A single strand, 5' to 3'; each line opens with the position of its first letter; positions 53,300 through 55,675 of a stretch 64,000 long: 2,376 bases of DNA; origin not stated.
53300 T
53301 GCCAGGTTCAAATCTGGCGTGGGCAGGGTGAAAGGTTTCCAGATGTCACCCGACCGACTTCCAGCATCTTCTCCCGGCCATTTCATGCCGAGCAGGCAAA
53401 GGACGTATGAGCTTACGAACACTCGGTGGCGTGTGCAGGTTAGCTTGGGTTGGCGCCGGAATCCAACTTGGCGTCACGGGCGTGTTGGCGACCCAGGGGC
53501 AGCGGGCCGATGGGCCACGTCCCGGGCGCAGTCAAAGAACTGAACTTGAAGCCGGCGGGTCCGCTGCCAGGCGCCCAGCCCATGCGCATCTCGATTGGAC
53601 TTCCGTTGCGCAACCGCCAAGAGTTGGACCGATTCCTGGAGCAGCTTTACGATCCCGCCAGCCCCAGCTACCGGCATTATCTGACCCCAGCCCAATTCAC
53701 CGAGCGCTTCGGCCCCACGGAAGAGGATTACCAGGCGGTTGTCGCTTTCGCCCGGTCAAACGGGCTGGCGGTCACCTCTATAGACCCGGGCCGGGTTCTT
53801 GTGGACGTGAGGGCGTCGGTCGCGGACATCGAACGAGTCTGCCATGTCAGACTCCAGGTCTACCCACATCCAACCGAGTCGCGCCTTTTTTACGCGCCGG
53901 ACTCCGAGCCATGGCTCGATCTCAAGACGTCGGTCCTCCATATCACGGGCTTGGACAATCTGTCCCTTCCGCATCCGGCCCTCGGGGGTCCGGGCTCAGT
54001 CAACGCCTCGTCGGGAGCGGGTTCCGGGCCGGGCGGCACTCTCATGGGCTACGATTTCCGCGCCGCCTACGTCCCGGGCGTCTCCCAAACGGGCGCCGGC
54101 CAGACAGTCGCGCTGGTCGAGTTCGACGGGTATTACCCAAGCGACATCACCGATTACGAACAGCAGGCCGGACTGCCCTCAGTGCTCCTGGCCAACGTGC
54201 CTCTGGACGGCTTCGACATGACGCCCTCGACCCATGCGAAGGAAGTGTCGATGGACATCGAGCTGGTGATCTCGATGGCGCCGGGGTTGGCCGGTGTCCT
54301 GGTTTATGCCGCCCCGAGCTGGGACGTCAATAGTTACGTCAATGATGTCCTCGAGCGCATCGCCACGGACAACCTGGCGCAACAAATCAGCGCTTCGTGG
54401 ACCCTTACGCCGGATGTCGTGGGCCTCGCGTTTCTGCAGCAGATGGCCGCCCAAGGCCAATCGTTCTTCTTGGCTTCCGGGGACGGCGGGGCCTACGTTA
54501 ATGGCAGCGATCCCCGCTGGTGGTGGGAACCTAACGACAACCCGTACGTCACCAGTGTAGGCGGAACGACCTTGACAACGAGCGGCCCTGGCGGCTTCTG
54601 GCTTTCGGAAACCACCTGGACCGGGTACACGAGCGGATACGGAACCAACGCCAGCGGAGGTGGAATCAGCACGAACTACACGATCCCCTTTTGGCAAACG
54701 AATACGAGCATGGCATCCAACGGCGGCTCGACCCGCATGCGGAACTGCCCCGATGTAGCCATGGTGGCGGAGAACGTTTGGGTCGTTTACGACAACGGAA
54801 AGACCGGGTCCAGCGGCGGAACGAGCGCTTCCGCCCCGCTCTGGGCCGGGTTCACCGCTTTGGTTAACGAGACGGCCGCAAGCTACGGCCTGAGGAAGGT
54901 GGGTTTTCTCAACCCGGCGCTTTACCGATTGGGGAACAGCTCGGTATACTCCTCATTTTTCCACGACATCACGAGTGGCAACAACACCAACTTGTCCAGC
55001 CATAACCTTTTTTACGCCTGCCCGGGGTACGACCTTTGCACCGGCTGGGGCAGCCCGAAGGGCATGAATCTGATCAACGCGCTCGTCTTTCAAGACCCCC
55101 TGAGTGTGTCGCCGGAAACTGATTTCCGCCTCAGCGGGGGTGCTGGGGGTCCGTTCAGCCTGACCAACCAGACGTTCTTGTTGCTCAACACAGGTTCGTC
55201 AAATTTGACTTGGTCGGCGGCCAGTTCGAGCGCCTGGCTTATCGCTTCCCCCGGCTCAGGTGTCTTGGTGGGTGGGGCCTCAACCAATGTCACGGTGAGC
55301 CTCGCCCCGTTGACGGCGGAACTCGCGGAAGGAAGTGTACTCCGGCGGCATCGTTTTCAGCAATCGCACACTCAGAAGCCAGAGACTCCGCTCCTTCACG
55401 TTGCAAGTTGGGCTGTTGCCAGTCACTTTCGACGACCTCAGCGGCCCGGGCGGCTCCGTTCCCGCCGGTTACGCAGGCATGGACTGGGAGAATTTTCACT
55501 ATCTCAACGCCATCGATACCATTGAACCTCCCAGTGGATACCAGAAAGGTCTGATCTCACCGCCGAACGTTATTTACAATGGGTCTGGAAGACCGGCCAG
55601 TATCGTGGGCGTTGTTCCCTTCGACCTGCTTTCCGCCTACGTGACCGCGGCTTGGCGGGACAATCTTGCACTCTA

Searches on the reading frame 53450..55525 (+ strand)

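Call 14: search_protein_families(library=pfam, proteins=[window:53450-55525:+], max_evalue=0.01)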
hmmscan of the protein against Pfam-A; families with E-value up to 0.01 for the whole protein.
window:53450-55525:+ (691 aa): 3 families
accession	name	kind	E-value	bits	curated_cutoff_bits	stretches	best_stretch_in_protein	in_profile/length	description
PF09286.16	Pro-kuma_activ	-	1.4e-25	90.6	23.5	1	36-170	6-142/143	Pro-kumamolisin, activation domain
PF19190.6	BACON_2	-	5.3e-06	26.7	25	1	574-617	21-64/94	Viral BACON domain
PF00082.27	Peptidase_S8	-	0.00018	21.4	21.8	1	303-476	102-257/288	Subtilase family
